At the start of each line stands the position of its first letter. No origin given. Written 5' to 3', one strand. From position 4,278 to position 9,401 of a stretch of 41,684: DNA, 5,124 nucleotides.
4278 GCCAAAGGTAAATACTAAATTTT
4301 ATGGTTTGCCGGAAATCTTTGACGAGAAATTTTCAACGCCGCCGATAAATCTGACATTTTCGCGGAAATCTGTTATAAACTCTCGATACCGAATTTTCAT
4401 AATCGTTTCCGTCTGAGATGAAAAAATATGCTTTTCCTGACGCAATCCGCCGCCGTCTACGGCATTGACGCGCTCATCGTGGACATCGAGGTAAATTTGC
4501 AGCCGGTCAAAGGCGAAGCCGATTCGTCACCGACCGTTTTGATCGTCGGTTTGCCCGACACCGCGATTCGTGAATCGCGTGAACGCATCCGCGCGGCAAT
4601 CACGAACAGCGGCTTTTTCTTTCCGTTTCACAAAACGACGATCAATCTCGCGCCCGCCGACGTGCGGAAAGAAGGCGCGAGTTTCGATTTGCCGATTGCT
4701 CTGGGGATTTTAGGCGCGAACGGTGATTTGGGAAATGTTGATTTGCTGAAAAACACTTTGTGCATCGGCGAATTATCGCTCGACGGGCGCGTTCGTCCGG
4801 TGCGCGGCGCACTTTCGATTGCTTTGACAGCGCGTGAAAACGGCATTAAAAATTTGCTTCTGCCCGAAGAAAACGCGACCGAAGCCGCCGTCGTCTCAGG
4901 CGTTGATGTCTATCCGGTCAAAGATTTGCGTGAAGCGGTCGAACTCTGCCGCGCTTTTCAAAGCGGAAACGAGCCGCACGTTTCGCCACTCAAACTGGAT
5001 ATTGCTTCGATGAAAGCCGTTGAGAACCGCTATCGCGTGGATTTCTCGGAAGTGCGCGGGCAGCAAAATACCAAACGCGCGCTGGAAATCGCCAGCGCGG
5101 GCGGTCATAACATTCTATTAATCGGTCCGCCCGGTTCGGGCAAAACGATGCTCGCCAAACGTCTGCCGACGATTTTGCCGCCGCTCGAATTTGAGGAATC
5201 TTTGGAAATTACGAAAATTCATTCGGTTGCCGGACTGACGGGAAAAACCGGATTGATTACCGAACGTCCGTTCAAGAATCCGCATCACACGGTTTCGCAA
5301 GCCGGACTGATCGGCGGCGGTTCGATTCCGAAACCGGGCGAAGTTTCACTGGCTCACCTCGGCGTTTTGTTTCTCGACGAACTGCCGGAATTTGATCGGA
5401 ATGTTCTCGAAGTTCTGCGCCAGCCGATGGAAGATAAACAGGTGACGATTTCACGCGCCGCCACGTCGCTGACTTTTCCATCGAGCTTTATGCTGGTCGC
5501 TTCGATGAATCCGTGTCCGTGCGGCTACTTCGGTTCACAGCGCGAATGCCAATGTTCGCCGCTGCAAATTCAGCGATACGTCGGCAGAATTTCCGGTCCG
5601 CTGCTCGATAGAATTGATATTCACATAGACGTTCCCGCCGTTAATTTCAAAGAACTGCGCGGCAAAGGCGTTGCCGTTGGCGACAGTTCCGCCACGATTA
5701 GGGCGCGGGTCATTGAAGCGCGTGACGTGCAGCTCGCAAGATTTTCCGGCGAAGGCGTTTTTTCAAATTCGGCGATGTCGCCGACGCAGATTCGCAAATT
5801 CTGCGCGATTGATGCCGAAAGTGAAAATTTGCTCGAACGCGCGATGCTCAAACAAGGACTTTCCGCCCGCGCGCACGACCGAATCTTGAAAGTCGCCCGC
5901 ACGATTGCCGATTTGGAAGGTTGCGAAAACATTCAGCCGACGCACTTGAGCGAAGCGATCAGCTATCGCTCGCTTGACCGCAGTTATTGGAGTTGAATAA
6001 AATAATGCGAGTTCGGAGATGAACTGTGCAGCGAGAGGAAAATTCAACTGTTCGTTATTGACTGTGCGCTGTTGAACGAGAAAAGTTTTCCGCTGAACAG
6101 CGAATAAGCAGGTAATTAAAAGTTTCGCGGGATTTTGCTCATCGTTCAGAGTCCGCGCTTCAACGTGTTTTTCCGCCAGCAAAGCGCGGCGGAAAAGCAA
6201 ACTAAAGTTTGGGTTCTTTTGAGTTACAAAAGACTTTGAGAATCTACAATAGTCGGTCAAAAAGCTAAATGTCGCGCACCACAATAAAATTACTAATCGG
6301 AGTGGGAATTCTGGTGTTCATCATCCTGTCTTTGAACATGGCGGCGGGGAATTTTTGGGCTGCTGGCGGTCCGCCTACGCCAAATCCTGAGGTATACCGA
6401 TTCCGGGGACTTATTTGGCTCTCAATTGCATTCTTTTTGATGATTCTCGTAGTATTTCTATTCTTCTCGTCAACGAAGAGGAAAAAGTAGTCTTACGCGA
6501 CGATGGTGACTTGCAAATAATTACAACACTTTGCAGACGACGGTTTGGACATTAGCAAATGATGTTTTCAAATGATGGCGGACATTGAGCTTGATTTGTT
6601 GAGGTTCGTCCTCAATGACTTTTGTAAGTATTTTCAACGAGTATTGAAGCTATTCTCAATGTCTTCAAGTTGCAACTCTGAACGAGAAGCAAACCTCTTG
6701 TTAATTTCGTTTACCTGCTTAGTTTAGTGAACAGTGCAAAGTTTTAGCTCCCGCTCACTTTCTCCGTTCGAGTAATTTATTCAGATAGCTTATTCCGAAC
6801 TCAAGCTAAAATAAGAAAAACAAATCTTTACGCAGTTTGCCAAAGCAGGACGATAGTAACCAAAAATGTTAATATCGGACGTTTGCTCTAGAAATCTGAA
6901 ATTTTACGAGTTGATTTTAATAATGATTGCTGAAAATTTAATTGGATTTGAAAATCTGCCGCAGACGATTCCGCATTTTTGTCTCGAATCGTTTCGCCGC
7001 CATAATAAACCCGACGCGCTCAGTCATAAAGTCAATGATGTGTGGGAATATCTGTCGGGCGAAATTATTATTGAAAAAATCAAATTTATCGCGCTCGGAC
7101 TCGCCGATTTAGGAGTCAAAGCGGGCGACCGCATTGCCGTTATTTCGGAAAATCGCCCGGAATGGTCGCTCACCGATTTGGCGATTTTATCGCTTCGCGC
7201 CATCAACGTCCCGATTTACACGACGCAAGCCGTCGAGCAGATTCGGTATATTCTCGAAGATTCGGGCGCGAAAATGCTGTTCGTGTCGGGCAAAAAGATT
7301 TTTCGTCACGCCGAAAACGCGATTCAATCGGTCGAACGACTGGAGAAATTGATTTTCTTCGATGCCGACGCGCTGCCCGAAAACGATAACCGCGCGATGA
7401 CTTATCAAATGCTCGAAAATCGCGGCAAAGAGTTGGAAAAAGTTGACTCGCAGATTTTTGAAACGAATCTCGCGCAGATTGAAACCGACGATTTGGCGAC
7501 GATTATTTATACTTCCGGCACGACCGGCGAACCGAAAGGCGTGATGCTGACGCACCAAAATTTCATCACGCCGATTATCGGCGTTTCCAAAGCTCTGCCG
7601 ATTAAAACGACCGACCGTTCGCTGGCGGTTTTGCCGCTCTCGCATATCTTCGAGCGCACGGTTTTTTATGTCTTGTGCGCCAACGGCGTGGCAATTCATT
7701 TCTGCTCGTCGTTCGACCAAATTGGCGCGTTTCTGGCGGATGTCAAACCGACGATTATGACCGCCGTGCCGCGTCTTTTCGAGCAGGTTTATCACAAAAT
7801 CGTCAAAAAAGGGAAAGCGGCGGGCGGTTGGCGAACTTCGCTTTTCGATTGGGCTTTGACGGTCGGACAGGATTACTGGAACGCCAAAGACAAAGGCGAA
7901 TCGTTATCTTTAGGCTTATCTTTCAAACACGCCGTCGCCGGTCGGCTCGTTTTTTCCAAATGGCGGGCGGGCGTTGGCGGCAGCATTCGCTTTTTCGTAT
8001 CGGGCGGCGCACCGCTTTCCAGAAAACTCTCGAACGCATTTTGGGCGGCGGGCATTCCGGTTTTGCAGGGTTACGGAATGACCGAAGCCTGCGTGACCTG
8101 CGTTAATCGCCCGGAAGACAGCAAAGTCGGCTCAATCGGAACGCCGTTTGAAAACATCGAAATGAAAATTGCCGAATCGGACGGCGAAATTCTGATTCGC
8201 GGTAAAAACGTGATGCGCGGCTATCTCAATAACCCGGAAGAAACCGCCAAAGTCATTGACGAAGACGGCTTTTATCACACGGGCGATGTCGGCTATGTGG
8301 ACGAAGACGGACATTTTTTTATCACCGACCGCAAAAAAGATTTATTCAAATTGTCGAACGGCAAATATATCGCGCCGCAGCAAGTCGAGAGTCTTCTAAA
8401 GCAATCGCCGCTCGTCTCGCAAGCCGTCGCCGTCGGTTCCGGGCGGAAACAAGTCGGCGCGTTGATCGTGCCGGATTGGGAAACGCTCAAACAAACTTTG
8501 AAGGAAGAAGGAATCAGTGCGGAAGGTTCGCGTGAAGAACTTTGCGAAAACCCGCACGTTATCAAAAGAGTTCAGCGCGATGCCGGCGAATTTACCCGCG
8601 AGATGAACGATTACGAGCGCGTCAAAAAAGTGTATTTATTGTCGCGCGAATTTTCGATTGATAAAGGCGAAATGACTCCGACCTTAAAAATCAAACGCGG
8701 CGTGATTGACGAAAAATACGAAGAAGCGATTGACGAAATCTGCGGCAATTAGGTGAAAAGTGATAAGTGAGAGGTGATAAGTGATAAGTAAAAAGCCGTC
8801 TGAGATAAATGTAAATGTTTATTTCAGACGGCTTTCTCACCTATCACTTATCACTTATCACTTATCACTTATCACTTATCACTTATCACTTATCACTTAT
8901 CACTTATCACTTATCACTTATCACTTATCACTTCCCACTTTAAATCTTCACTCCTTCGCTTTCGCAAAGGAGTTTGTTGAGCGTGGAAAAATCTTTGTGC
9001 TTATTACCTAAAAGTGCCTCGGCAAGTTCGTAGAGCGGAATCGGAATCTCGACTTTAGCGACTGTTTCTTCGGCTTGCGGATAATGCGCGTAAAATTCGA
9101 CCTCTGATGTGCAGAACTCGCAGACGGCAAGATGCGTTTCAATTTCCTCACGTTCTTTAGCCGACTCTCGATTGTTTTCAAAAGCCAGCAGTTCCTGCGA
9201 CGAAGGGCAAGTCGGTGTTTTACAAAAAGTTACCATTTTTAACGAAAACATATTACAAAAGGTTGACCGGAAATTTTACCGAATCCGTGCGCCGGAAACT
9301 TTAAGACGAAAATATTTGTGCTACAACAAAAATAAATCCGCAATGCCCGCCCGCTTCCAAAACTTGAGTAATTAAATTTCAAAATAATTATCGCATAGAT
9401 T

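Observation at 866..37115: Gene-end hairpins built from tandem 7-nt units whose sequence changes from locus to locus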

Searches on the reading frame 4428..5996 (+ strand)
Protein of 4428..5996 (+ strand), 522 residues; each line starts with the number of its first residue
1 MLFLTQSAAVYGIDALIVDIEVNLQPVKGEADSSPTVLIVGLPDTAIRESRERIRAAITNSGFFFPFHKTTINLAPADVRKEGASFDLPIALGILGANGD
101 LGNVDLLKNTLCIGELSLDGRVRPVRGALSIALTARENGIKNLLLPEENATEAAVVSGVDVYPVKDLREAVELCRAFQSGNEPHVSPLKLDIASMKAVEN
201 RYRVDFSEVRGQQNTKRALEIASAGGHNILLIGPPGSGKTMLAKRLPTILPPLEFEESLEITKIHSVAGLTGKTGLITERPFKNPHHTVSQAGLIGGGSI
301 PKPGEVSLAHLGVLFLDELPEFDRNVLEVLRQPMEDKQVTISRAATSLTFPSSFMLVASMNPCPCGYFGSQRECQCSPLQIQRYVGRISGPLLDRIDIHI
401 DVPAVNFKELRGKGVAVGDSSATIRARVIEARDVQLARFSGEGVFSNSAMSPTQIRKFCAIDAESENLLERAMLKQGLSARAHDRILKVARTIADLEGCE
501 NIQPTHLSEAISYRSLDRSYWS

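Call 65: search_protein_families(library=pfam, max_evalue=0.000001, proteins=[window:4428-5996:+])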
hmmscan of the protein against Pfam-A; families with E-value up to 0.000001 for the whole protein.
window:4428-5996:+ (522 aa): 5 families
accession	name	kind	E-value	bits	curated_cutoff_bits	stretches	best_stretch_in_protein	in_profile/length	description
PF01078.27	Mg_chelatase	-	9.6e-98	326.1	20.3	1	205-409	1-206/207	Magnesium chelatase, subunit ChlI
PF13541.12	ChlI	-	2.1e-42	144.3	27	1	34-149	9-121/121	Subunit ChlI of Mg-chelatase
PF13335.12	Mg_chelatase_C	-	5.3e-34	117.1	26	1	419-514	2-94/94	Magnesium chelatase, subunit ChlI C-terminal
PF07728.20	AAA_5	-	1.8e-10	41.4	22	1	228-364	1-125/139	AAA domain (dynein-related subfamily)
PF00493.29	MCM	-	8.7e-09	35.2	23.3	1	220-372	51-182/224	MCM P-loop domain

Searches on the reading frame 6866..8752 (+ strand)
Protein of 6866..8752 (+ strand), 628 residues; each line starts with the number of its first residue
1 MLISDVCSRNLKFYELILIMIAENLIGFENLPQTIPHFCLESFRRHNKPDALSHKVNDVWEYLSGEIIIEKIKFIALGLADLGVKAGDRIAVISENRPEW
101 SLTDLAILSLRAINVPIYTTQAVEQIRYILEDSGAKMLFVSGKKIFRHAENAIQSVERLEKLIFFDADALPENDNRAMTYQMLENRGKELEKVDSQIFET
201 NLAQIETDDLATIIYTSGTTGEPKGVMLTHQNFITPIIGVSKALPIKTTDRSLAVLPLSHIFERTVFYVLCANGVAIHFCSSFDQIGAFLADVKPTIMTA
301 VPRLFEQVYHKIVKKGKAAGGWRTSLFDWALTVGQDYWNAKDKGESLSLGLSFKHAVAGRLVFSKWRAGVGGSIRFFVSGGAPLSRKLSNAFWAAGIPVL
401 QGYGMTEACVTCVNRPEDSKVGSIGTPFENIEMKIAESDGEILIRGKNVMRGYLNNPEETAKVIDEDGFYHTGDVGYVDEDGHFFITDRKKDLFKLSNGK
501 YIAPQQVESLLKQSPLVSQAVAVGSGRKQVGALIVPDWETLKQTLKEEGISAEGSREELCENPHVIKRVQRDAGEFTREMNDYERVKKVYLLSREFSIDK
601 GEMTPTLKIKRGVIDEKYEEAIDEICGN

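Call 12: search_protein_families(library=ncbifam, proteins=[window:6866-8752:+])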
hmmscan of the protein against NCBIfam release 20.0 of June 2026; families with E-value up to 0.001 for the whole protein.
window:6866-8752:+ (628 aa): 101 families (the best 25 are shown)
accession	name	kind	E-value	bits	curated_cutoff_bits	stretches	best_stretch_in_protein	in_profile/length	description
NF038343.1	ligase_FadD11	exception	2.4e-103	346.6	950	1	49-625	15-580/585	fatty acid--CoA ligase FadD11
NF004837.0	PRK06187.1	subfamily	2.9e-82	276.6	476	2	32-324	7-290/531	long-chain-fatty-acid--CoA ligase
NF005801.1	PRK07656.1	equivalog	5.7e-69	233.1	657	2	375-531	282-443/500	FadD3 family acyl-CoA ligase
TIGR01923.1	menE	equivalog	3.4e-61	207.5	330.15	2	373-531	225-388/442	o-succinylbenzoate--CoA ligase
NF002966.0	PRK03640.1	equivalog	8.1e-61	206.1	556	3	372-534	254-425/483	o-succinylbenzoate--CoA ligase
NF041592.1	carboxyl_red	equivalog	2.1e-59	201.2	1300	2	55-314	70-341/1160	carboxylic acid reductase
NF004114.0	PRK05605.1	equivalog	2.4e-54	184.7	766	2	373-536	339-518/575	long-chain-fatty-acid--CoA ligase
NF052269.1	Staph_lig_FadD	equivalog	4e-54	183.8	650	2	373-533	266-435/499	long-chain-fatty-acid--CoA ligase FadD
NF005307.0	PRK06839.1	equivalog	1.3e-53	182.4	748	2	373-532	265-434/496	o-succinylbenzoate--CoA ligase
NF006181.0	PRK08314.1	subfamily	2.3e-53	181.3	705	2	69-261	56-257/563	long-chain-fatty-acid--CoA ligase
NF005702.0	PRK07514.1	subfamily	1.5e-51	175.3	558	2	373-531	271-440/506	malonyl-CoA synthase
TIGR03098.1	ligase_PEP_1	hypoth_equivalog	5.2e-51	173.7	592.35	2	41-316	8-273/517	acyl-CoA ligase (AMP-forming), exosortase A system-associated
NF009232.0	PRK12582.1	subfamily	1.6e-50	172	777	2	396-617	377-604/624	acyl-CoA synthetase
NF006182.0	PRK08316.1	subfamily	6.1e-50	170.2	663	2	34-269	12-232/523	fatty acyl-CoA synthetase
NF009233.0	PRK12583.1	subfamily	7.3e-50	169.9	832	2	34-305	19-302/558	fatty acid CoA ligase family protein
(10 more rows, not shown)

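Call 14: find_related_loci(query=window:6866-8752:+, collection=genome_contigs, flank=10000)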
Query window:6866-8752:+ (628 aa) in genome_contigs; peptide patterns used: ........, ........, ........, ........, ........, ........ (x = any residue, [..] = any of these).
310 stretches matched a pattern; 281 encode a relative of the query (tblastn E <= 1e-3); the best 80 are kept; 80 distinct loci.
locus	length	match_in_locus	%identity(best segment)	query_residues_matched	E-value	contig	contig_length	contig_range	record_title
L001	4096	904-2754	91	12-628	0e+0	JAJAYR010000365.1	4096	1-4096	MAG: Pyrinomonadaceae bacterium isolate CAN_BIN16 c_000000130656, whole genome shotgun sequence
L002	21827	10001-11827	89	20-628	0e+0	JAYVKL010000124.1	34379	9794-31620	MAG: Pyrinomonadaceae bacterium isolate GL53_Up_metabat_16 GL53_Up_metabat_16_123, whole genome shotgun sequence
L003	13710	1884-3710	89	20-628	0e+0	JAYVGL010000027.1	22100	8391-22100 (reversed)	MAG: Pyrinomonadaceae bacterium isolate GL46_Up_metabat_51 GL46_Up_metabat_51_26, whole genome shotgun sequence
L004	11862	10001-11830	89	19-628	0e+0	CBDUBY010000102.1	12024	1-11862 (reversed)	MAG TPA_asm: uncultured Pyrinomonadaceae bacterium isolate ERR2431955_maxbin2_3 genome assembly, contig: ERZ23878311.342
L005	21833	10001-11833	88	18-628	0e+0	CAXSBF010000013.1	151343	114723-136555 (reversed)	MAG: uncultured Pyrinomonadaceae bacterium isolate private_X16_metawrap_bin.8 genome assembly, contig: private_X16_metaw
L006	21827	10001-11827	89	20-628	0e+0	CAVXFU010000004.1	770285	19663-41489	MAG: Pyrinomonadaceae bacterium isolate MFD02581.bin.1.259 genome assembly, contig: contig_26864, whole genome shotgun s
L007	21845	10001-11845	88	15-628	0e+0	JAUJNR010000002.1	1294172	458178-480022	MAG: Pyrinomonadaceae bacterium isolate YX2bin36 opera_contig_3, whole genome shotgun sequence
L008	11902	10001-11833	87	18-628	0e+0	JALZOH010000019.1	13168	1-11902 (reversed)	MAG: Acidobacteriota bacterium isolate MSU bin106 SD1459_NODE_1003_length_13168_cov_2.010199, whole genome shotgun seque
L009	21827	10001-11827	87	20-628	0e+0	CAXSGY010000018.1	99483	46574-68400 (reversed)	MAG: uncultured Pyrinomonadaceae bacterium isolate private_X4_metawrap_bin.9 genome assembly, contig: private_X4_metawra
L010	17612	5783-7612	86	20-628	0e+0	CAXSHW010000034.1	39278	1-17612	MAG: uncultured Pyrinomonadaceae bacterium isolate private_X4_metawrap_bin.3 genome assembly, contig: private_X4_metawra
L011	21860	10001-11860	85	13-628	0e+0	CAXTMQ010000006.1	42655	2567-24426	MAG TPA_asm: uncultured Pyrinomonadaceae bacterium isolate public_SRR14722145_metawrap_bin.7 genome assembly, contig: pu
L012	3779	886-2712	85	19-627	0e+0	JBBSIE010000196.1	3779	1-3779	MAG: Pyrinomonadales bacterium isolate LS3_sbin.26 LS3_sbin.26_K_959189_L_3779_cov_44.5302, whole genome shotgun sequenc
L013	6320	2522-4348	85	20-628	0e+0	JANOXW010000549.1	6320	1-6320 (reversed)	MAG: Acidobacteriota bacterium isolate VAR_35_metabat_115 VAR_35_k141_2567570, whole genome shotgun sequence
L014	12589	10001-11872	83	9-628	0e+0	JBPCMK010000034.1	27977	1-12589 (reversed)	MAG: Pyrinomonadaceae bacterium isolate TH_ant_mag_102 S1Ck127_6298702_flag_1_multi_8.9971_len_27977, whole genome shotg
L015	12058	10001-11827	85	20-628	0e+0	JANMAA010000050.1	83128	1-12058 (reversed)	MAG: Acidobacteriota bacterium isolate OTE_12_metabat_177 OTE_12_k141_1993887, whole genome shotgun sequence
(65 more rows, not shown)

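Call 30: find_related_loci(query=window:6866-8752:+, collection=metagenome_contigs, flank=10000)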
Query window:6866-8752:+ (628 aa) in metagenome_contigs; peptide patterns used: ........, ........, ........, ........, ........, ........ (x = any residue, [..] = any of these).
266 stretches matched a pattern; 224 encode a relative of the query (tblastn E <= 1e-3); the best 80 are kept; 80 distinct loci.
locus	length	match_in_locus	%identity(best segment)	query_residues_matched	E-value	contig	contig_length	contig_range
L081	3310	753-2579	92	20-628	0e+0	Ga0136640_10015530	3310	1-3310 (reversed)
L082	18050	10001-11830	91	19-628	0e+0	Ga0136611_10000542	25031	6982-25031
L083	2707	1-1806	92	27-628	0e+0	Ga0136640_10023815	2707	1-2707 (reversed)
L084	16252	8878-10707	91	19-628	0e+0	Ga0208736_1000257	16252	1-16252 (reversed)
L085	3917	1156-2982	90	20-628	0e+0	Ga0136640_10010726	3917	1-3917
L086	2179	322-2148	88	20-628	0e+0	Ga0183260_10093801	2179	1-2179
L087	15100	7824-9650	89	20-628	0e+0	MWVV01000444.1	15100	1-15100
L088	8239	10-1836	88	20-628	0e+0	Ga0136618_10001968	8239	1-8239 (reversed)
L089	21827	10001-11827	89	20-628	0e+0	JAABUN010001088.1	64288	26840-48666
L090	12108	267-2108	87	15-628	0e+0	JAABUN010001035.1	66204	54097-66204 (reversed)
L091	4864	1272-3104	87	18-628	0e+0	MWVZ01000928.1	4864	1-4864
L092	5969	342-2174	87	18-628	0e+0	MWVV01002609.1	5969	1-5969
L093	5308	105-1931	87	20-628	0e+0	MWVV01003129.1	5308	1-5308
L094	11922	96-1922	86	20-628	0e+0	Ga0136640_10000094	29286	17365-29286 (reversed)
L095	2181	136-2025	83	1-627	0e+0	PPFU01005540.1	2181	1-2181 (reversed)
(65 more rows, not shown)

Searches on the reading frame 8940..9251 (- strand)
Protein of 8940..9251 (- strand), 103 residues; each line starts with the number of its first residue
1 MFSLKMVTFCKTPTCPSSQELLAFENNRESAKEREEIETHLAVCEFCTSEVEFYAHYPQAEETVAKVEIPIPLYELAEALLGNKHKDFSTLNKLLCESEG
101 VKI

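Call 12: search_protein_families(library=ncbifam, proteins=[window:8940-9251:-])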
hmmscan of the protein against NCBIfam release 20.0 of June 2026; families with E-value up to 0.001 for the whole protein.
window:8940-9251:- (103 aa): 0 families

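Call 29: find_encoding_contigs(protein=window:8940-9251:-, flank=3000, max_places=10)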
Protein window:8940-9251:- (103 aa): no gene with exactly this product is on record in the collection.

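Call 44: search_protein_families(library=pfam, proteins=[window:8940-9251:-])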
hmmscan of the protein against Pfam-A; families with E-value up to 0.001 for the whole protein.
window:8940-9251:- (103 aa): 0 families
